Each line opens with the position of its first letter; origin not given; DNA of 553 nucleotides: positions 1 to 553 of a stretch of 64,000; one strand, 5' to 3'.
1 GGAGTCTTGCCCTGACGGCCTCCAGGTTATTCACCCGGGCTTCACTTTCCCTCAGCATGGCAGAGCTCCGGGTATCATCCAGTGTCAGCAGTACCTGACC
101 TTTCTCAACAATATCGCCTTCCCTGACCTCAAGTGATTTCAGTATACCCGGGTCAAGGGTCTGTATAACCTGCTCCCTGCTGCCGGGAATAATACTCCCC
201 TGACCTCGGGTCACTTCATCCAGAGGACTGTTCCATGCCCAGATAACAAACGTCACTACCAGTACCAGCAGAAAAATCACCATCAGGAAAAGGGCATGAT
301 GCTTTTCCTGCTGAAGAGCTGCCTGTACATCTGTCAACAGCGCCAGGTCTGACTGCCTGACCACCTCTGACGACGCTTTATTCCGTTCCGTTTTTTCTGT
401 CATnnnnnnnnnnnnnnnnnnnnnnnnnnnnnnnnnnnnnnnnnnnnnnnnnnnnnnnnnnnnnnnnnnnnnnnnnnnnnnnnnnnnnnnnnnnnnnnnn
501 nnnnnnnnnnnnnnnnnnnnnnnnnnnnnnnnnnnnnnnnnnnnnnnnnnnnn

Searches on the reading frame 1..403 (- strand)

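Call 6: search_protein_families(library=pfam, proteins=[window:1-403:-], max_evalue=0.01)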
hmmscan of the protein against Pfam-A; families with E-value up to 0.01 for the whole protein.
window:1-403:- (134 aa): 1 family
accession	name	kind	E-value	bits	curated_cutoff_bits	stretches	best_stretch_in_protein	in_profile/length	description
PF13533.13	Biotin_lipoyl_2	-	6.5e-08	32.7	29.8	1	85-109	8-32/32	Biotin-lipoyl like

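Call 7: search_protein_families(library=ncbifam, proteins=[window:1-403:-], max_evalue=0.01)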
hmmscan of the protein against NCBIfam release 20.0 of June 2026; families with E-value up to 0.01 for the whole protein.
window:1-403:- (134 aa): 11 families
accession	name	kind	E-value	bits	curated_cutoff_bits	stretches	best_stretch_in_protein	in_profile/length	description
TIGR01843.1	type_I_hlyD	subfamily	4.1e-27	95.2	208.65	1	39-134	5-100/422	HlyD family type I secretion periplasmic adaptor subunit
TIGR03794.1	NHLM_micro_HlyD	equivalog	1.1e-10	41.1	156.2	1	40-131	21-112/421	NHLP bacteriocin system secretion protein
TIGR01730.1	RND_mfp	subfamily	5.5e-09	35.4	94.9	1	77-129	26-78/322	efflux RND transporter periplasmic adaptor subunit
NF002939.0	PRK03598.1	equivalog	9.5e-07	28.3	393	1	35-131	4-98/332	secretion protein HlyD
NF011715.0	PRK15136.1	equivalog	7.6e-06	24.8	563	1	31-123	17-107/390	multidrug efflux MFS transporter periplasmic adaptor subunit EmrA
TIGR00998.1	8a0101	subfamily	1.1e-05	24.5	390.8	1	37-127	4-92/334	EmrA/EmrK family multidrug efflux transporter periplasmic adaptor subunit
TIGR01000.1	bacteriocin_acc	subfamily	3.1e-05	23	258.85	1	35-129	17-112/457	bacteriocin secretion accessory protein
NF008606.0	PRK11578.1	equivalog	9.4e-05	21.7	342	1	86-132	70-116/371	macrolide transporter subunit MacA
NF007785.0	PRK10476.1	equivalog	0.00012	21.1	376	1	31-129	5-100/347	multidrug transporter subunit MdtN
NF007850.1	PRK10559.1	equivalog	0.00034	19.8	400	1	81-129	44-92/303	p-hydroxybenzoic acid efflux pump subunit AaeA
NF006079.0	PRK08225.1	equivalog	0.0018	18.3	95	1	64-108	23-69/70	acetyl-CoA carboxylase biotin carboxyl carrier protein subunit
